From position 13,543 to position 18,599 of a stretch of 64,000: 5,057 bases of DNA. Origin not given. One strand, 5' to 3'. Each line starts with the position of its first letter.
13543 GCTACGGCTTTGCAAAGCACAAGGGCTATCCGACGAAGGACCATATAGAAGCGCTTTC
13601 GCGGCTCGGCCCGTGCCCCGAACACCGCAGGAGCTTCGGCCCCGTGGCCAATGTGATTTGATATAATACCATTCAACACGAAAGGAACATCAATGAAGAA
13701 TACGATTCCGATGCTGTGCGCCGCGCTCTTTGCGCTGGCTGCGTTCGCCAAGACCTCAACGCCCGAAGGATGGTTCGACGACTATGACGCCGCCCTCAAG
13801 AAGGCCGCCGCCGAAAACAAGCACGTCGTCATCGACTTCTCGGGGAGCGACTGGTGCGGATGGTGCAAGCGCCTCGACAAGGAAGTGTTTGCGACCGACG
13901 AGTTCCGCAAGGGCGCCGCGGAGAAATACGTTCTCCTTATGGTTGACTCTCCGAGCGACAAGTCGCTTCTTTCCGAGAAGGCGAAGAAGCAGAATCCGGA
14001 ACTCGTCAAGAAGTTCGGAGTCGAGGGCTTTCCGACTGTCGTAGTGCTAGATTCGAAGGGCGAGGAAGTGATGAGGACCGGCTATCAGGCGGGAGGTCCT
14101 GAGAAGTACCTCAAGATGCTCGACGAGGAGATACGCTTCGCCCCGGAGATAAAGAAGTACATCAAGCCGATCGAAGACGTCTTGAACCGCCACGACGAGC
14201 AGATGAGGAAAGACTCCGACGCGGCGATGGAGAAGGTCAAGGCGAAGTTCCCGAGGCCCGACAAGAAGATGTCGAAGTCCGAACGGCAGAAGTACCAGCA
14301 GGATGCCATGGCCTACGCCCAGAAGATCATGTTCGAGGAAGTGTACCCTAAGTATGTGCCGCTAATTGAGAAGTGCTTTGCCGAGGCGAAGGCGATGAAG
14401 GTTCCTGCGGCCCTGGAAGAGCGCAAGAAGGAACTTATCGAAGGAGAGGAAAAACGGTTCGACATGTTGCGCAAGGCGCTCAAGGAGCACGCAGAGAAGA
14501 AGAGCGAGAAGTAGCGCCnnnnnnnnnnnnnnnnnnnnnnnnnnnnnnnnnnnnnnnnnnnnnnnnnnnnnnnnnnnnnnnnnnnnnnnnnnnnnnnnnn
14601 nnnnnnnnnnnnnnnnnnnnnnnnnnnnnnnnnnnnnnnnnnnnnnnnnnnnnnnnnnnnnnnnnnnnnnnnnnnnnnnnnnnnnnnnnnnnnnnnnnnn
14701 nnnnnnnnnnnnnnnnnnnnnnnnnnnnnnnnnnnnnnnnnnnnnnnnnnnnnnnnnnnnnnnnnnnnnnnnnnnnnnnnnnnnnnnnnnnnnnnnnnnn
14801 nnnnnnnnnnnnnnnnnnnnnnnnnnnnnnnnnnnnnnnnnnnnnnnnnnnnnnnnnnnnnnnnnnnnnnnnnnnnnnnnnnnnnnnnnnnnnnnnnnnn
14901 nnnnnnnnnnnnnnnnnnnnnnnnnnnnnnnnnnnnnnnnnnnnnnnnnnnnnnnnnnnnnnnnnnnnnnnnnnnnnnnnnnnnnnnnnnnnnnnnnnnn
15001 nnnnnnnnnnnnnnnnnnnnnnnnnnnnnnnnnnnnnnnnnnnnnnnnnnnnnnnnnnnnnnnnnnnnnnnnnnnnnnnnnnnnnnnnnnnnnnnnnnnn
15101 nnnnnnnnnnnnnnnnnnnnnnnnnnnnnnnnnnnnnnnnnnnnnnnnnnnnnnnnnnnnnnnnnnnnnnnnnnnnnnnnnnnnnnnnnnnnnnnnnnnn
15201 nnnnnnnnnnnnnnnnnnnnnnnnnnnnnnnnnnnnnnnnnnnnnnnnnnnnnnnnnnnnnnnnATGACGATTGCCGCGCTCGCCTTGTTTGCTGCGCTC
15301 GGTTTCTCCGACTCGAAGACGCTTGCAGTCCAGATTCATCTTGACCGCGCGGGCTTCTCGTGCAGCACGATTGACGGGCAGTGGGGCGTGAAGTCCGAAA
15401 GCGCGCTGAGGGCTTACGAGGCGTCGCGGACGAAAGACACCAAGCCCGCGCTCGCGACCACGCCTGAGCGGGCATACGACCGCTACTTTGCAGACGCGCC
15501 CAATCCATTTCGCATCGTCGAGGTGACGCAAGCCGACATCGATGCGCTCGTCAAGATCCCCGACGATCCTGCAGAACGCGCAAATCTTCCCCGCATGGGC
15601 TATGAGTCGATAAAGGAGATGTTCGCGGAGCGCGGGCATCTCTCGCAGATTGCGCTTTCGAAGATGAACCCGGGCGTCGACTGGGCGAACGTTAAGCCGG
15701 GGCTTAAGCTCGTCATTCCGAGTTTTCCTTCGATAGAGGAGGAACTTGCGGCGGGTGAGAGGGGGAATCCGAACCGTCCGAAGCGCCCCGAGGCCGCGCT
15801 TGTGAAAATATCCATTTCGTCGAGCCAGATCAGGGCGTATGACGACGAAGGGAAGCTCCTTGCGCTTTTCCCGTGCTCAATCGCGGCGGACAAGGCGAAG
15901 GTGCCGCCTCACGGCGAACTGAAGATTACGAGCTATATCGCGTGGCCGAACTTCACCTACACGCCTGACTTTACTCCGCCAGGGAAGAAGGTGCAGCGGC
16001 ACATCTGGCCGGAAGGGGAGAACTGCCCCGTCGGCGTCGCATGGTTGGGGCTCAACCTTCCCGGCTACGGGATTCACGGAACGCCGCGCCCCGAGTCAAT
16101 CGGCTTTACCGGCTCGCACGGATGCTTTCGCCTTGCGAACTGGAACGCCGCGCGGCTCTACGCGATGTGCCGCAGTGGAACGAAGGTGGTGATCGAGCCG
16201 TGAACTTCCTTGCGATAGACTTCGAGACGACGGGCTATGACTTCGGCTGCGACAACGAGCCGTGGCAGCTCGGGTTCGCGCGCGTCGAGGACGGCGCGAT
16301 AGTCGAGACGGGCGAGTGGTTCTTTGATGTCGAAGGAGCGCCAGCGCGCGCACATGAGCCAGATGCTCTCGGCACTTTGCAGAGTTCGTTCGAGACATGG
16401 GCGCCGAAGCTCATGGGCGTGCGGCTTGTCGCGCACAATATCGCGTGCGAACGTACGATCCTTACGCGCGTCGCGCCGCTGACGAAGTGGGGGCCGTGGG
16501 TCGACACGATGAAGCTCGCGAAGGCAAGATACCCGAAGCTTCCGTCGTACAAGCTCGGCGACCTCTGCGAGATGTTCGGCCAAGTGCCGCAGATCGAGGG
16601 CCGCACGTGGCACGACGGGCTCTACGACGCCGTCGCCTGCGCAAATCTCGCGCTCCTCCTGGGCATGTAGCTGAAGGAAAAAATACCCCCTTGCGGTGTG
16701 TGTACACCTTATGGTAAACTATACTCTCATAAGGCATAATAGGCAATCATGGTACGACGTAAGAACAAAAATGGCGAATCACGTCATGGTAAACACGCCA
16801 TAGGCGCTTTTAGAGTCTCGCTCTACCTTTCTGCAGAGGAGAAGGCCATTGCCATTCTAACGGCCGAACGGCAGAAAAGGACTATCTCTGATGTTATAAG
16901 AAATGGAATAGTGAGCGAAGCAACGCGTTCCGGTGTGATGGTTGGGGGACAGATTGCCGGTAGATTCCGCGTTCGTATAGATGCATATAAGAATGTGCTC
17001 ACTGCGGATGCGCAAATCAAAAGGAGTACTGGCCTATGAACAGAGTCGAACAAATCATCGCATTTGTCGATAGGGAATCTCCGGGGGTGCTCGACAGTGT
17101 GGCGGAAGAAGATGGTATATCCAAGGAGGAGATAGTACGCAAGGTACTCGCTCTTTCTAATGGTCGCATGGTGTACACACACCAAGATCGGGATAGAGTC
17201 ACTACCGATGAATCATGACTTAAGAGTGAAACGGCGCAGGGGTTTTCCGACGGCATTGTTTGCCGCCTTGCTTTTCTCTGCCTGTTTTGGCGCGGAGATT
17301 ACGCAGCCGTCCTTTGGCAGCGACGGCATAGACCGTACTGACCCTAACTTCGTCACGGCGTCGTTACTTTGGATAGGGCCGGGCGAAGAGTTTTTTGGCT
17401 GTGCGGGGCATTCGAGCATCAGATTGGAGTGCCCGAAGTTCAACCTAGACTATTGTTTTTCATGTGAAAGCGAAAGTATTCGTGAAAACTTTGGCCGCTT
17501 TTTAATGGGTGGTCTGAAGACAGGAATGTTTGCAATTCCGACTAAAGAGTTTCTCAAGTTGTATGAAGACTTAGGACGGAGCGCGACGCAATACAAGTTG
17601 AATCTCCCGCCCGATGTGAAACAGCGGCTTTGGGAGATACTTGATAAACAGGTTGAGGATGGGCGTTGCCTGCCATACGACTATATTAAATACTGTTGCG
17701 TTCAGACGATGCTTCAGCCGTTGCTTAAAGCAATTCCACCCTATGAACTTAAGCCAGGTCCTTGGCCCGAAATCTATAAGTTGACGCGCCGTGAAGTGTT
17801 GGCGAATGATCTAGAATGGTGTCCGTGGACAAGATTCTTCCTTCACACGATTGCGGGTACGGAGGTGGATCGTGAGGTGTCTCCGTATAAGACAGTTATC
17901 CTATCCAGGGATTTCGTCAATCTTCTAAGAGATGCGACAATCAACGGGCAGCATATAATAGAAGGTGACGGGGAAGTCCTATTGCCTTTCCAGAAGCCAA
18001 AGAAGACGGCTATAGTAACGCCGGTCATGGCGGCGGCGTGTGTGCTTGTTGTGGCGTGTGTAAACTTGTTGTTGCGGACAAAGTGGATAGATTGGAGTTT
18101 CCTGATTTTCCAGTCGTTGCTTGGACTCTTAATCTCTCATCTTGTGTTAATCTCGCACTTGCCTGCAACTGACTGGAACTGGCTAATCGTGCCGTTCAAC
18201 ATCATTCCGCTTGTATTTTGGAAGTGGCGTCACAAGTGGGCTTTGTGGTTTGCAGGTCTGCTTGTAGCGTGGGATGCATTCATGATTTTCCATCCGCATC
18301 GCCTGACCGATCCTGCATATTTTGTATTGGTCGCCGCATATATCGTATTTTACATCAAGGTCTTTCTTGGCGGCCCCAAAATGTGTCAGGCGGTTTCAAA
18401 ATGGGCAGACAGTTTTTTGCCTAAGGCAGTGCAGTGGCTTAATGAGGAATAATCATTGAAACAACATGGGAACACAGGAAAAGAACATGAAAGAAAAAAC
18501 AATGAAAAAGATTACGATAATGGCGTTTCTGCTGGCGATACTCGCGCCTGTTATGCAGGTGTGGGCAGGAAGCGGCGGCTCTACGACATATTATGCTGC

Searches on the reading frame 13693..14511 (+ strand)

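Call 30: search_protein_families(library=pfam, proteins=[window:13693-14511:+], max_evalue=0.001)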
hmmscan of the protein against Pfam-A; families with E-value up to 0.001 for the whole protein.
window:13693-14511:+ (273 aa): 5 families
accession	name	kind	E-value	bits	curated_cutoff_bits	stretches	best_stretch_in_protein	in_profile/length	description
PF13098.12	Thioredoxin_2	-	5.6e-15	56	27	1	38-141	1-102/104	Thioredoxin-like domain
PF13899.12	Thioredoxin_7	-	1.4e-13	51.2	27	1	27-120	2-82/83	Thioredoxin-like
PF03190.21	Thioredox_DsbH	-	3.4e-09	37.3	27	1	22-182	17-162/163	Protein of unknown function, DUF255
PF00085.26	Thioredoxin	-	9.4e-08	32.4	23.5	1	31-123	10-83/103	Thioredoxin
PF13905.12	Thioredoxin_8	-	0.00065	20.4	27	0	96-124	66-93/94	Thioredoxin-like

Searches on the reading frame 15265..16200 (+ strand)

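Call 30: search_protein_families(library=pfam, proteins=[window:15265-16200:+], max_evalue=0.001)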
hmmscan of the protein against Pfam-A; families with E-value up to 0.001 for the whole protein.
window:15265-16200:+ (312 aa): 1 family
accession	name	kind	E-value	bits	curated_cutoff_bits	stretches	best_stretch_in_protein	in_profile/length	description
PF03734.19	YkuD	-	3.2e-17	63.9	23.4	1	180-310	4-146/146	L,D-transpeptidase catalytic domain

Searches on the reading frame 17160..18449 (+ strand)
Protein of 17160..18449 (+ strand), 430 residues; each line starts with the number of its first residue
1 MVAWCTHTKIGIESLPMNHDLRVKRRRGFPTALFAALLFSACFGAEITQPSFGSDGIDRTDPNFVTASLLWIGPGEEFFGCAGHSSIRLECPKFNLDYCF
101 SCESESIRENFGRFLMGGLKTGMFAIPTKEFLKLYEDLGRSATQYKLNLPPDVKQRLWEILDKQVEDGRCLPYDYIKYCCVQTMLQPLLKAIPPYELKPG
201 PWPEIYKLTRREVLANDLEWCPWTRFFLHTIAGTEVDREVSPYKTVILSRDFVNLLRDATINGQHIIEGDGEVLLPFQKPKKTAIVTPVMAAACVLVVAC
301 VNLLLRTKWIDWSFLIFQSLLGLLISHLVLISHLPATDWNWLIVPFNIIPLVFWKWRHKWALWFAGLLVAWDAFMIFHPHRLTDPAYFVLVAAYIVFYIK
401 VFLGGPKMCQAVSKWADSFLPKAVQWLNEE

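Call 5: search_protein_families(library=pfam, proteins=[window:17160-18449:+], max_evalue=0.1)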
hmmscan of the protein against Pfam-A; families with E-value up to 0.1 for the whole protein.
window:17160-18449:+ (430 aa): 2 families
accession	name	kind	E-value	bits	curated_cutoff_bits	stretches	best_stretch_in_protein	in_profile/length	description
PF13387.12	Lnb_N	-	4.7e-07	30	22.2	1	59-197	8-157/175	Lnb N-terminal periplasmic domain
PF25221.1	5TMH_Lnb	-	0.00021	21.8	25.2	1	285-377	6-110/144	Lnb transmembrane domain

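Call 6: search_protein_families(library=ncbifam, proteins=[window:17160-18449:+], max_evalue=0.1)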
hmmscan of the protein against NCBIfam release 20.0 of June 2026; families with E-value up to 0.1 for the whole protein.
window:17160-18449:+ (430 aa): 1 family
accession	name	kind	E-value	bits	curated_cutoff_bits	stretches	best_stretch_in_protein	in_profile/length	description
NF051878.1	lpactltferLnb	equivalog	5.3e-20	71.6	550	1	63-355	27-333/394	lipoprotein N-acyltransferase Lnb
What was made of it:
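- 17160..18452 (+): Lnb-like membrane protein at the head of the cassette (a distant relative of the Bacteroides lipoprotein N-acyltransferase Lnb). NCBIfam Lnb scores 71.6 bits, far below the 550-bit cut-off (calls 5, 6).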
